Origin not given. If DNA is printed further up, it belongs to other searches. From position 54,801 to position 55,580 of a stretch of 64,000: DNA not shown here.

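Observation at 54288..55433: FtsEX-adjacent M23/LytM peptidase whose catalytic domain appears circularly permuted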

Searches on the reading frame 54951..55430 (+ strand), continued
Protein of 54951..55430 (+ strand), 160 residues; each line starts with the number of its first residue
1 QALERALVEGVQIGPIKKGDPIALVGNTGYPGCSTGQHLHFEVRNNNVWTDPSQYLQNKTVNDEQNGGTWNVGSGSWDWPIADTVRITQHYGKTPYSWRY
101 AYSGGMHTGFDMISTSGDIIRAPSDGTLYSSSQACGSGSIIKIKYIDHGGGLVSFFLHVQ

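Call 54: find_homologous_proteins(query=P0239, max_evalue=1e-10)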
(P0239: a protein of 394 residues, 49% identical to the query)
Query P0239 (394 aa): 736 proteins with E <= 1e-10 among 8000 candidates; the best 120 are listed.
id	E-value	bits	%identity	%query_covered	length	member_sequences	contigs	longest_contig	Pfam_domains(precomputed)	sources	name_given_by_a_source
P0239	3.1e-255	864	100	100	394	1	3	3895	PF01551.30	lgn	-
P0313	2.7e-230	782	89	100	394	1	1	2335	PF01551.30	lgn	-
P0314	3.7e-191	653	74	100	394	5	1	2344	PF11932.14,PF01551.30,PF24161.2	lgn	-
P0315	2.9e-186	637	72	100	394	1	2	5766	PF01551.30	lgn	-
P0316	6.8e-184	629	72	100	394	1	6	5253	PF11932.14,PF01551.30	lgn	-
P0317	1.9e-178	611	68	99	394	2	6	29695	PF01551.30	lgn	-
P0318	2.8e-175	601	66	100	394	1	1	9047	PF01551.30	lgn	-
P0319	3.4e-114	400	52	93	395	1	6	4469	PF01551.30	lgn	-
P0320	1.5e-109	385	49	95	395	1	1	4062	PF01551.30,PF24568.2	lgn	-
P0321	3.0e-87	311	45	83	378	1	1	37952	PF01551.30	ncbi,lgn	-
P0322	1.7e-85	306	43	89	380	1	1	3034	PF01551.30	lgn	-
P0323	1.9e-83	299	43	87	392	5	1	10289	PF01551.30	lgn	-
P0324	3.2e-82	295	43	93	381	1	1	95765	PF01551.30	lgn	-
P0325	5.2e-82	294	42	90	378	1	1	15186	PF01551.30,PF28420.1,PF24568.2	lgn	-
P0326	6.5e-82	294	43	93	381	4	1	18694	PF01551.30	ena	-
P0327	1.6e-81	292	42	83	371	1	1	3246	PF01551.30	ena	-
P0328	2.8e-80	288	43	86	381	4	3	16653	PF01551.30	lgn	-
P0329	4.3e-79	284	42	86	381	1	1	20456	PF01551.30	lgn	-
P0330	3.0e-78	282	38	94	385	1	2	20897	PF01551.30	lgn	-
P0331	8.5e-78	280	41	86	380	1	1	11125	PF01551.30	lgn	-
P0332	4.3e-77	278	41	85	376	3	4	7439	PF01551.30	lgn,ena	-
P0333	5.3e-77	278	40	86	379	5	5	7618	PF01551.30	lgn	-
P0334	9.9e-76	273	41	86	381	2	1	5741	PF01551.30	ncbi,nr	ncbi:peptidoglycan DD-metalloendopeptidase family protein [Pedobacter sp.]|nr:peptidoglycan DD-metal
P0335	1.9e-75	272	42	91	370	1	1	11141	PF11932.14,PF01551.30,PF14362.12,PF27605.1,PF04108.18,PF26095.1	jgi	jgi:peptidoglycan hydrolase CwlO-like protein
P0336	8.3e-75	270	40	94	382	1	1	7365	PF01551.30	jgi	jgi:septal ring factor EnvC (AmiA/AmiB activator)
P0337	4.2e-74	268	41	85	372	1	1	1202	PF01551.30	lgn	-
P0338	9.4e-74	267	39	98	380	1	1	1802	PF01551.30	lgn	-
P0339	7.6e-72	261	36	94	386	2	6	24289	PF01551.30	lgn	-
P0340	1.5e-71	260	37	93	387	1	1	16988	PF01551.30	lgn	-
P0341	1.8e-71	259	38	92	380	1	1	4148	PF01551.30,PF24161.2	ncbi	-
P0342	2.1e-70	256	40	92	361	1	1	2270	PF01551.30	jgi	jgi:peptidoglycan hydrolase CwlO-like protein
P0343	2.3e-70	256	36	98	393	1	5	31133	PF01551.30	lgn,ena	-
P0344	4.6e-70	255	39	86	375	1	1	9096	PF01551.30,PF24568.2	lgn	-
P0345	1.4e-69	253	37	87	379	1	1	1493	PF01551.30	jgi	jgi:septal ring factor EnvC (AmiA/AmiB activator)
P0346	9.7e-69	250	36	95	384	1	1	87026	PF01551.30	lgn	-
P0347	9.9e-69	250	38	88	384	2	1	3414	PF01551.30,PF24568.2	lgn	-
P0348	1.4e-68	250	38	94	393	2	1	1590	PF01551.30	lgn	-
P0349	6.8e-68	248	38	86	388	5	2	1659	PF01551.30,PF08614.17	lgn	-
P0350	7.1e-68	248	35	96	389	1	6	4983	PF01551.30,PF08614.17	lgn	-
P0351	7.6e-68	247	40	82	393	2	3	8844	PF01551.30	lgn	-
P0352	3.4e-67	245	36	95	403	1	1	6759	PF01551.30,PF08614.17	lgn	-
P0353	3.7e-67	245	36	94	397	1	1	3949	PF27870.1,PF01551.30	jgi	jgi:septal ring factor EnvC (AmiA/AmiB activator)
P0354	6.6e-67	244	39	84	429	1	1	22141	PF01551.30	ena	-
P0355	4.6e-66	242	39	81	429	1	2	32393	PF01551.30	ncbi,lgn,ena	-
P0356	5.9e-66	241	35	88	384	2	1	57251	PF01551.30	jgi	-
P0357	2.7e-65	239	37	94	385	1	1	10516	PF01551.30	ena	-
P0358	4.7e-65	238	35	93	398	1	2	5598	PF01551.30,PF24568.2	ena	-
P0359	8.3e-65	237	34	100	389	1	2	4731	PF01551.30,PF08614.17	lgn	-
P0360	8.5e-65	237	39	87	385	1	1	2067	PF01551.30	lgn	-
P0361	9.2e-65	237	36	85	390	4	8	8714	PF01551.30,PF24568.2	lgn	-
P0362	1.7e-64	236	38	83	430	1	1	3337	PF11932.14,PF01551.30,PF05615.19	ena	-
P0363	2.4e-64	236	37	80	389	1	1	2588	PF01551.30,PF08614.17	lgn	-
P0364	4.4e-64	235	37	97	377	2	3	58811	PF01551.30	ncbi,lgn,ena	-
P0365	6.6e-64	234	35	94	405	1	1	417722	PF01551.30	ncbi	-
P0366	9.2e-64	234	33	99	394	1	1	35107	PF01551.30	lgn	-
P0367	1.4e-63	233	37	93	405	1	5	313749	PF01551.30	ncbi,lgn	-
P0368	1.7e-63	233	37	83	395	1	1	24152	PF01551.30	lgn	-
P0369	3.1e-63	232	36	99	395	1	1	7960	PF01551.30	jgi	-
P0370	3.4e-63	232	33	94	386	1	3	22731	PF01551.30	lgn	-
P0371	4.2e-63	232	34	100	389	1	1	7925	PF01551.30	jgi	jgi:septal ring factor EnvC (AmiA/AmiB activator)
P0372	1.3e-62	230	34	94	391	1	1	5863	PF01551.30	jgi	jgi:septal ring factor EnvC (AmiA/AmiB activator)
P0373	7.2e-62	228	38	87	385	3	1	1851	PF01551.30,PF28019.1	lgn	-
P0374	1.1e-61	227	38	86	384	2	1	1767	PF01551.30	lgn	-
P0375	2.9e-61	226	38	81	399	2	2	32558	PF01551.30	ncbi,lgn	-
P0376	3.7e-61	225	35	92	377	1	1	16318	PF01551.30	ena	-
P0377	4.5e-61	225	35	93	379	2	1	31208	PF01551.30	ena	-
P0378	4.9e-61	225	37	82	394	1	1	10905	PF01551.30,PF08614.17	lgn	-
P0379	2.5e-60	223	34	94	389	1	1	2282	PF01551.30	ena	-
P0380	5.0e-60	222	38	88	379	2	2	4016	PF01551.30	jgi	jgi:septal ring factor EnvC (AmiA/AmiB activator)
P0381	6.8e-60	221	36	94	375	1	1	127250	PF01551.30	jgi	jgi:septal ring factor EnvC (AmiA/AmiB activator)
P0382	7.7e-60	221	34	99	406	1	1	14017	PF01551.30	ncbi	-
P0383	2.3e-59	220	35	88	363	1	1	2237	PF01551.30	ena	-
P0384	1.8e-58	217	38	82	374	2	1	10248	PF01551.30,PF07888.17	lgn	-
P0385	4.3e-58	215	35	94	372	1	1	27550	PF01551.30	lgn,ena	-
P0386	8.1e-58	214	36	94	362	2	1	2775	PF01551.30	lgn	-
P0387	9.3e-58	214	32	98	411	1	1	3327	PF01551.30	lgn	-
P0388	2.0e-56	210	32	93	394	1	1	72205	PF01551.30,PF08614.17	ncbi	-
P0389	1.6e-55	207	34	87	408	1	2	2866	PF01551.30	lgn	-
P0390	4.0e-55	206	40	68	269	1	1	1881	PF01516.23,PF01551.30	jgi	jgi:septal ring factor EnvC (AmiA/AmiB activator)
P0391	1.7e-54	204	34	87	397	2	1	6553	PF01551.30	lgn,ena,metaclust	metaclust:\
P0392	1.4e-53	200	36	83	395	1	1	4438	PF01551.30,PF08614.17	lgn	-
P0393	7.8e-53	198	31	93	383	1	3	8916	PF01551.30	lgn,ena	-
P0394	3.2e-49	186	34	89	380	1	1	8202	PF01551.30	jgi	jgi:septal ring factor EnvC (AmiA/AmiB activator)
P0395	3.7e-48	183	36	80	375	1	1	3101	PF01551.30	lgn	-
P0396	1.4e-47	181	31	93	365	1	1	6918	PF01551.30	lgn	-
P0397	1.2e-46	178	33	93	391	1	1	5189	PF01551.30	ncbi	-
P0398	2.2e-46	177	31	85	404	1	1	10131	PF01551.30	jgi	-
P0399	2.2e-44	170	33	86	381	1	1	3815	PF01551.30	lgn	-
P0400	3.9e-44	169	32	84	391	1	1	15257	PF01551.30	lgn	-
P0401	1.4e-42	164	29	95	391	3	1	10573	PF01551.30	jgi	jgi:murein DD-endopeptidase MepM/ murein hydrolase activator NlpD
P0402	2.7e-40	157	29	92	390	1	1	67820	PF01551.30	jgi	jgi:septal ring factor EnvC (AmiA/AmiB activator)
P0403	1.0e-39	155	30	97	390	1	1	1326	PF01551.30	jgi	jgi:septal ring factor EnvC (AmiA/AmiB activator)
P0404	1.6e-39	154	29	92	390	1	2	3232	PF01551.30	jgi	jgi:septal ring factor EnvC (AmiA/AmiB activator)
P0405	2.2e-39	154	28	97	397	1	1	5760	PF01551.30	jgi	jgi:septal ring factor EnvC (AmiA/AmiB activator)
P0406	1.4e-38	151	29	92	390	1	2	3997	PF01551.30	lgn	-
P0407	6.7e-37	146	30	85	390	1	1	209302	PF01551.30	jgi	jgi:septal ring factor EnvC (AmiA/AmiB activator)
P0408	3.9e-36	143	55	35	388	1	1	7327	PF01551.30,PF01476.27,PF23473.2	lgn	-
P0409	5.0e-36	143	31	85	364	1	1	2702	PF01551.30,PF24568.2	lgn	-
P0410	6.7e-36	142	30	91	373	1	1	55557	PF01551.30,PF24568.2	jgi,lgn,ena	-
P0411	1.1e-35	142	32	76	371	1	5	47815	PF01551.30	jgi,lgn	-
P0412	2.0e-35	141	36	64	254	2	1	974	PF01551.30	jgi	jgi:septal ring factor EnvC (AmiA/AmiB activator)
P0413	2.8e-35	140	32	81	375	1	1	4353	PF01551.30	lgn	-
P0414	6.5e-35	139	33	87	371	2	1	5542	PF01551.30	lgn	-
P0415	3.0e-34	137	32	92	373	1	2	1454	PF01551.30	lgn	-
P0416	2.0e-33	134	32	77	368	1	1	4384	PF01551.30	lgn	-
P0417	9.0e-33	132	35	63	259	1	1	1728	PF01551.30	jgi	-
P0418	9.6e-33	132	35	71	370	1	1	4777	PF01551.30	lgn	-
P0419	2.4e-32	131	30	85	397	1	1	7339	PF01551.30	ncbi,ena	-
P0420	6.6e-32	129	33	81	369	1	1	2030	PF01551.30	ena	-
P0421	3.2e-31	127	29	77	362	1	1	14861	PF01551.30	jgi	jgi:septal ring factor EnvC (AmiA/AmiB activator)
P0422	3.4e-31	127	43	44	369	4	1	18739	PF11932.14,PF05257.23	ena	-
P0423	1.4e-30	125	32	72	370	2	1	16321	PF01551.30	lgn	-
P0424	3.2e-30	124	32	72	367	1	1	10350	PF01551.30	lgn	-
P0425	5.0e-22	97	25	91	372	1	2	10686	PF11932.14,PF01551.30,PF24568.2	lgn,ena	-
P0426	3.0e-20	91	27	85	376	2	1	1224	PF01551.30,PF24568.2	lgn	-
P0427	4.8e-20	90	31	67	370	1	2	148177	PF01551.30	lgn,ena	-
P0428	2.4e-19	88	25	85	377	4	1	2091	PF01551.30,PF24568.2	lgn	-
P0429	3.4e-19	87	22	85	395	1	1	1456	PF01551.30,PF24568.2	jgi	jgi:murein DD-endopeptidase MepM/ murein hydrolase activator NlpD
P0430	8.9e-19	86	23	83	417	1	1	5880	PF01551.30,PF17675.7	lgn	-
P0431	1.1e-18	86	60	12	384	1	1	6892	PF01551.30,PF24568.2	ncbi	-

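Call 57: find_encoding_contigs(protein=P0365, flank=6000, max_places=2)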
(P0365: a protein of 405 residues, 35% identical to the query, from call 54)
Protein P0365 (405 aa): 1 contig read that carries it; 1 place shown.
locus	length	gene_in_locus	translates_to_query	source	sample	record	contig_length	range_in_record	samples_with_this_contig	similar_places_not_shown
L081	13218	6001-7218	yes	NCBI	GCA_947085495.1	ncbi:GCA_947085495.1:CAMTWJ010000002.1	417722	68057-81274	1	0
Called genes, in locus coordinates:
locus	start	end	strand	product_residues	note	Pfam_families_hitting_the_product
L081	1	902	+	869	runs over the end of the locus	PF07517:SecA_DEAD, PF01043:SecA_PP_bind, PF21090:P-loop_SecA, PF07516:SecA_SW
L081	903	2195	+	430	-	PF00675:Peptidase_M16, PF05193:Peptidase_M16_C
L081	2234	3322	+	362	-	PF03462:PCRF, PF00472:RF-1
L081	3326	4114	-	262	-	PF07826:IMP_cyclohyd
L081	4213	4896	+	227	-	PF00931:NB-ARC (faint), PF00005:ABC_tran, PF02463:SMC_N (faint), PF13401:AAA_22 (faint), PF13304:AAA_21 (faint)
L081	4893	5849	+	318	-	PF18075:FtsX_ECD, PF02687:FtsX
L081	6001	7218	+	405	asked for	PF01551:Peptidase_M23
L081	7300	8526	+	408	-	PF00595:PDZ, PF13180:PDZ_2, PF17820:PDZ_6, PF03572:Peptidase_S41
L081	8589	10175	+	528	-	PF06418:CTP_synth_N, PF00117:GATase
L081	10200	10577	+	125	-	PF00072:Response_reg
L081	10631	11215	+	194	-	-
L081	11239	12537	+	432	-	-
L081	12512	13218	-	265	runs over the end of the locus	-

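Call 58: find_encoding_contigs(protein=P0407, flank=6000, max_places=2)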
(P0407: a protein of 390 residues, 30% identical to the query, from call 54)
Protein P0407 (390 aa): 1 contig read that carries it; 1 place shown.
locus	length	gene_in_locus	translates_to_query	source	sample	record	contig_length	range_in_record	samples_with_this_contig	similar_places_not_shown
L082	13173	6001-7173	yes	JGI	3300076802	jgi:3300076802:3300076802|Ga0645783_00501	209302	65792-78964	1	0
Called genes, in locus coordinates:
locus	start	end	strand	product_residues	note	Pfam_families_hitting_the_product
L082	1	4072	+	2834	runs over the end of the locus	-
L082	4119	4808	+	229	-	PF03193:RsgA_GTPase (faint), PF20720:nSTAND3 (faint), PF00005:ABC_tran, PF02463:SMC_N (faint), PF13304:AAA_21 (weak)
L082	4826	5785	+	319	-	PF18075:FtsX_ECD (weak), PF02687:FtsX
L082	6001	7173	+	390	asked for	PF01551:Peptidase_M23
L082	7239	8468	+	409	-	PF00595:PDZ, PF13180:PDZ_2, PF17820:PDZ_6, PF03572:Peptidase_S41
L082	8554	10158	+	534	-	PF06418:CTP_synth_N, PF00117:GATase, PF07722:Peptidase_C26 (faint)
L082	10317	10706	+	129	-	PF00072:Response_reg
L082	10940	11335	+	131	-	-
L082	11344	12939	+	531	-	-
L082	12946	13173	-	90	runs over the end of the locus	PF01016:Ribosomal_L27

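Call 59: find_homologous_proteins(query=L081:8589-10172:+, max_evalue=1e-50)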
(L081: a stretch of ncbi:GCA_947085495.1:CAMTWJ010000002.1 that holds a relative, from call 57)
Query L081:8589-10172:+ (528 aa): 8000 proteins with E <= 1e-50 among 8000 candidates; the best 120 are listed.
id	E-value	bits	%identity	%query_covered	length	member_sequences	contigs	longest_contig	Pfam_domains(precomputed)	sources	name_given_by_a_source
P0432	0.0e+0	1193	100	100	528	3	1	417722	PF06418.21,PF00117.35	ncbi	-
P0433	0.0e+0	1094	91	100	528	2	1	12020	PF07722.20,PF06418.21,PF00117.35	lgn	-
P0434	0.0e+0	1043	87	100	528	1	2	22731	PF07722.20,PF06418.21,PF00117.35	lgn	-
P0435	0.0e+0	1029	86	100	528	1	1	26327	PF06418.21,PF00117.35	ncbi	-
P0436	1.5e-298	1009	84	99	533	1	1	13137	PF07722.20,PF06418.21,PF00117.35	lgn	-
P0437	9.6e-290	980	80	100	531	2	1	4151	PF07722.20,PF06418.21,PF00117.35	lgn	-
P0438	2.9e-288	975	81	99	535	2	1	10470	PF06418.21,PF00117.35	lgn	-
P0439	1.5e-287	972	80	100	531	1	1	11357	PF06418.21,PF00117.35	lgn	-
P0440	5.7e-284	961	80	100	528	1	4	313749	PF06418.21,PF00117.35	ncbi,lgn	-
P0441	5.0e-277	938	77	99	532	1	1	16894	PF06418.21,PF00117.35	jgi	jgi:CTP synthase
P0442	2.5e-275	932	77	100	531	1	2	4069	PF07722.20,PF06418.21,PF00117.35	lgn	-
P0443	1.4e-274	930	76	100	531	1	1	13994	PF07722.20,PF06418.21,PF00117.35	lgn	-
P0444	1.6e-273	926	77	100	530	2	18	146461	PF07722.20,PF06418.21,PF00117.35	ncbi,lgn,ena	-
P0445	4.9e-271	918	76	99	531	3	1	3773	PF07722.20,PF06418.21,PF00117.35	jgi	jgi:CTP synthase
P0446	1.3e-265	900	75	99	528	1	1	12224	PF06418.21,PF00117.35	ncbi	-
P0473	1.7e-252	857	71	100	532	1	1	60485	PF06418.21,PF00117.35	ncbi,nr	ncbi:CTP synthase [Candidatus Parcubacteria bacterium]|nr:CTP synthase [Candidatus Parcubacteria bac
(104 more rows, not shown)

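Call 76: search_protein_families(library=pfam, proteins=[P0159, P0210, P0274], max_evalue=0.001)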
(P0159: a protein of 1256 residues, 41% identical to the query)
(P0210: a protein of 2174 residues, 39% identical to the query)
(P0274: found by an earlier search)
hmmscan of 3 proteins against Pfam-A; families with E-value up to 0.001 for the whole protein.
P0159 (1256 aa): 1 family
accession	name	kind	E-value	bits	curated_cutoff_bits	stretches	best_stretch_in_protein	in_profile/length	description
PF01551.29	Peptidase_M23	-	1.2e-13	51.4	28.7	1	1097-1140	57-96/96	Peptidase family M23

P0210 (2174 aa): 2 families
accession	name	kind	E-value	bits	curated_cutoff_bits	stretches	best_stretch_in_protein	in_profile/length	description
PF01551.29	Peptidase_M23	-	7.6e-06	26.5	28.7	0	2017-2045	68-96/96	Peptidase family M23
PF18884.5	TSP3_bac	-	0.00016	21.9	25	1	1411-1430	1-20/22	Bacterial TSP3 repeat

P0274 (2492 aa): 2 families
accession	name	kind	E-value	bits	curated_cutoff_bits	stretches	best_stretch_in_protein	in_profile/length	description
PF03372.29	Exo_endo_phos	-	1.4e-10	41.7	24.5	1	2021-2236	1-225/225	Endonuclease/Exonuclease/phosphatase family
PF01551.29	Peptidase_M23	-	2.3e-09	37.7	28.7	0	2380-2432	2-52/96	Peptidase family M23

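Call 77: find_encoding_contigs(protein=P0473, flank=6500, max_places=2)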
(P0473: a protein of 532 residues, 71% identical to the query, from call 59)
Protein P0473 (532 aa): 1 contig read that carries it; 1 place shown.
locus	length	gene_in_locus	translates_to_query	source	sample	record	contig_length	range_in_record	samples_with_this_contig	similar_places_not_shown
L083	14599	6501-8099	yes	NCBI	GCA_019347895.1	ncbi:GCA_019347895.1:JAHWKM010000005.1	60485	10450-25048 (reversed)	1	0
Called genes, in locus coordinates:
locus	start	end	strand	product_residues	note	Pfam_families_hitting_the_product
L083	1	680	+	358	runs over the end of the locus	PF03462:PCRF, PF00472:RF-1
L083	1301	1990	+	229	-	PF00005:ABC_tran, PF13401:AAA_22 (faint), PF13304:AAA_21 (faint)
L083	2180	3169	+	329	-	PF18075:FtsX_ECD, PF02687:FtsX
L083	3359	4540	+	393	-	PF05257:CHAP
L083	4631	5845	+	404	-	PF22694:CtpB_N-like (faint), PF00595:PDZ, PF13180:PDZ_2, PF17820:PDZ_6 (weak), PF03572:Peptidase_S41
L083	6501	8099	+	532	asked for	PF06418:CTP_synth_N, PF00117:GATase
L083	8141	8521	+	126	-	PF00072:Response_reg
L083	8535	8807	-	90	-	PF01016:Ribosomal_L27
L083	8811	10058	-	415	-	PF01555:N6_N4_Mtase (weak), PF01170:UPF0020 (faint)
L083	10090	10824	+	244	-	PF01988:VIT1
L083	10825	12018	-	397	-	PF02812:ELFV_dehydrog_N, PF00208:ELFV_dehydrog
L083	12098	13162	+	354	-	PF03706:LPG_synthase_TM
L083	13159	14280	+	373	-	PF13742:tRNA_anti_2, PF02601:Exonuc_VII_L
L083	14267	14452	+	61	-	PF02609:Exonuc_VII_S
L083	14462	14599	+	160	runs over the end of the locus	-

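Call 79: search_protein_families(library=pfam, proteins=[L083:3359-4537:+, P0365, P0422], max_evalue=0.01)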
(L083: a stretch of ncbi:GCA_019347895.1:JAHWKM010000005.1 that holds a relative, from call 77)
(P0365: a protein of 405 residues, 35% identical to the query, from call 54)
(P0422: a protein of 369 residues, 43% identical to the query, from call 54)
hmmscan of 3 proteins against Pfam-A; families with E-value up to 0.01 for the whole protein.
L083:3359-4537:+ (393 aa): 3 families
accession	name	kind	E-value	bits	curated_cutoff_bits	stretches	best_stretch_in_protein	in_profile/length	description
PF05257.22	CHAP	-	6e-14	52.7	26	1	283-371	3-81/81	CHAP domain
PF16357.10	PepSY_TM_like_2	-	0.00059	20.3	27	1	21-96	14-90/197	Putative PepSY_TM-like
PF24568.1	CC_PcsB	-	0.01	16.2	27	1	104-175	1-73/75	Peptidoglycan hydrolase PcsB, coiled-coil domain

P0365 (405 aa): 4 families
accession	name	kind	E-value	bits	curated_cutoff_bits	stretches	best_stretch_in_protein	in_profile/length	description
PF01551.29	Peptidase_M23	-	1.1e-16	61.2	28.7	2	335-393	2-53/96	Peptidase family M23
PF08614.16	ATG16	-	2.8e-05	24.8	33.7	1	58-138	73-153/200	Autophagy protein 16 (ATG16)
PF14662.11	KASH_CCD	-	0.0016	18.9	43.3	1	59-142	102-181/191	Coiled-coil region of CCDC155 or KASH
PF11932.13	DUF3450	-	0.0036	17.1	32.6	1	58-129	22-93/241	Protein of unknown function (DUF3450)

P0422 (369 aa): 7 families
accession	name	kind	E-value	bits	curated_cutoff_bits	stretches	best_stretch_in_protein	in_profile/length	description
PF05257.22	CHAP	-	1.9e-14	54.3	26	1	255-340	2-81/81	CHAP domain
PF11932.13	DUF3450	-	1.9e-05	24.5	32.6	1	23-88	28-93/241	Protein of unknown function (DUF3450)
PF25450.1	Rab11-FIP3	-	0.00047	20.9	31.9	1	24-95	53-124/125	Rab11-FIP3-like domain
PF24568.1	CC_PcsB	-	0.00068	19.9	27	1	83-155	1-74/75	Peptidoglycan hydrolase PcsB, coiled-coil domain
PF24319.2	DUF7491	-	0.003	18.2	30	1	25-79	35-89/90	Coiled-coil region of unknown function (DUF7491)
PF00261.25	Tropomyosin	-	0.0034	17.3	38.6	1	19-97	14-94/242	Tropomyosin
PF14932.11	HAUS-augmin3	-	0.0047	16.9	29.4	1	20-93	68-141/260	HAUS augmin-like complex subunit 3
